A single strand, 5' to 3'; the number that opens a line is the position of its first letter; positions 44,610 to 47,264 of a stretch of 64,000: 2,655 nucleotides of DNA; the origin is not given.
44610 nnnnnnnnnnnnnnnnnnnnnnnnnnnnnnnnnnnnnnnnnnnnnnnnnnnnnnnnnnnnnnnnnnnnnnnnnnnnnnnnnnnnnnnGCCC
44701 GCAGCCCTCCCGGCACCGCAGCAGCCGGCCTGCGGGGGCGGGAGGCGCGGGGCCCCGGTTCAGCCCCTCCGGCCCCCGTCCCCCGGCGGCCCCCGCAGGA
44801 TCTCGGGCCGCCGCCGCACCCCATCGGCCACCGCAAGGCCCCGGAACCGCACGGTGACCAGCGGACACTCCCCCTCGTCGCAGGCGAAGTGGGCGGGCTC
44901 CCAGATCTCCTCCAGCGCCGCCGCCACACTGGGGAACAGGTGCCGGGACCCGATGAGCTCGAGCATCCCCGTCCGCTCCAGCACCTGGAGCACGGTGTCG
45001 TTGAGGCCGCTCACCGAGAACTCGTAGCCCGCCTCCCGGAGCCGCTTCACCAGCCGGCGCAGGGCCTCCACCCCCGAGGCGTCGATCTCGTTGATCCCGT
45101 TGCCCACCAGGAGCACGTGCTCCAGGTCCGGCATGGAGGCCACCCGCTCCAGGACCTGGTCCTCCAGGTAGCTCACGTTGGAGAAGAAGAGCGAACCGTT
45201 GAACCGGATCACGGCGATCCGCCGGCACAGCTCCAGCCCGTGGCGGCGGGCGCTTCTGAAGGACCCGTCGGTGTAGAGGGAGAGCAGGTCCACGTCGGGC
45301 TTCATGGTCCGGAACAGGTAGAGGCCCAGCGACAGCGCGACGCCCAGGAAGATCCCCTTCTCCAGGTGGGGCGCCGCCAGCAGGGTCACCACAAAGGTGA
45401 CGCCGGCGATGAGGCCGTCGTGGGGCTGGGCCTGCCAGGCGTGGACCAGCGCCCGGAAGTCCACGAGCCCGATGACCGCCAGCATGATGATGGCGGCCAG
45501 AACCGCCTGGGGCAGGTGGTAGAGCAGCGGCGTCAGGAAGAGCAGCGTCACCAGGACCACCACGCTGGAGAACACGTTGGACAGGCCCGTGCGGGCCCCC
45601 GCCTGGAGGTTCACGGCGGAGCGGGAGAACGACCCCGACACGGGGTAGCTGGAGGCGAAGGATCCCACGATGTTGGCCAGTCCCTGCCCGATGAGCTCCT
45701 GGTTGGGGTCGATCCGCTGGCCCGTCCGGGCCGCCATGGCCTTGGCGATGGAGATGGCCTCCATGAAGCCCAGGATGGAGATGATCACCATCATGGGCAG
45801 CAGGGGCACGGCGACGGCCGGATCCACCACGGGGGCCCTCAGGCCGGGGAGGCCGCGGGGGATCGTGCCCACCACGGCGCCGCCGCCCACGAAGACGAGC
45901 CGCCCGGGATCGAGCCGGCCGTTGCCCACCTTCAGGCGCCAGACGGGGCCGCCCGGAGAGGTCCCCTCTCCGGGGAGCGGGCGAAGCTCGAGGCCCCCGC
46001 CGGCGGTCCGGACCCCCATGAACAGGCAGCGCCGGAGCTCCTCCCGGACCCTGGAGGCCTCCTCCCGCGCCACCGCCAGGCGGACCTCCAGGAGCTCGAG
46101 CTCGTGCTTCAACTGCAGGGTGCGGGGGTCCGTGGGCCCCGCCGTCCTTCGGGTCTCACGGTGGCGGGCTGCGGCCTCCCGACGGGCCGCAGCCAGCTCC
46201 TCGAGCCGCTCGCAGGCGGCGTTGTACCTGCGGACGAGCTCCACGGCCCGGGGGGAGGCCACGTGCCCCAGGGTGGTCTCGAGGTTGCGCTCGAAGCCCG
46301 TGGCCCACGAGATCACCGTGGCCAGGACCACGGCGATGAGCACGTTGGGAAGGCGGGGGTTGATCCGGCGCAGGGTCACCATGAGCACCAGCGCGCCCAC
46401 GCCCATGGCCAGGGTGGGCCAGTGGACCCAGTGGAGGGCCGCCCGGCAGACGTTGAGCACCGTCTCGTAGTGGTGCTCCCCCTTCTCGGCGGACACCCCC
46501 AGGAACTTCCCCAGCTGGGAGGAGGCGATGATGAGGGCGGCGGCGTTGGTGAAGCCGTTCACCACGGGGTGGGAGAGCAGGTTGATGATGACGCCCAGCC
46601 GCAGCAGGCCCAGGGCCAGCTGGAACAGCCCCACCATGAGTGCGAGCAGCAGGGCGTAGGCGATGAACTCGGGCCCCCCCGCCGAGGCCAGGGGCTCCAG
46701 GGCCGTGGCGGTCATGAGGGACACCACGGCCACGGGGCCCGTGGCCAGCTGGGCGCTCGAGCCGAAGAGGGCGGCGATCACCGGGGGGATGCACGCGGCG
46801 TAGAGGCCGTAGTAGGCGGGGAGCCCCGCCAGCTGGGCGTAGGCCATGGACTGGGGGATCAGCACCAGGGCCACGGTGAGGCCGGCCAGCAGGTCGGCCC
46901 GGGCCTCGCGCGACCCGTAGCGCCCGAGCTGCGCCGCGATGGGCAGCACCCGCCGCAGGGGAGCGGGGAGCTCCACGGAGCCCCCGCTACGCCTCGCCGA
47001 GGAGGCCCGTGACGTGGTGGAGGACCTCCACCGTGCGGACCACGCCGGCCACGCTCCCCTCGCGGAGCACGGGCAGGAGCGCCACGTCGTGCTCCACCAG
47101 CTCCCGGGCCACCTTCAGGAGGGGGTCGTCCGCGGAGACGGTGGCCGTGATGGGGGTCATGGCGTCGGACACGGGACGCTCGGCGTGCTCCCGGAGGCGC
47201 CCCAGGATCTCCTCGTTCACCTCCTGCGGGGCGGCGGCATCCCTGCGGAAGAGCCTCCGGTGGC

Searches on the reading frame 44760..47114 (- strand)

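Call 73: search_protein_families(library=pfam, proteins=[window:44760-47114:-], max_evalue=0.00001)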
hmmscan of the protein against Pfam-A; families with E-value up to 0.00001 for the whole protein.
window:44760-47114:- (784 aa): 2 families
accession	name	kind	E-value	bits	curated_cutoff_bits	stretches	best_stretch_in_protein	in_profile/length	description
PF00916.26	Sulfate_transp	-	4.6e-106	355.2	23.2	2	73-276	3-214/380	Sulfate permease family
PF01740.26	STAS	-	4.3e-16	59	22.6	1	632-733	9-106/106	STAS domain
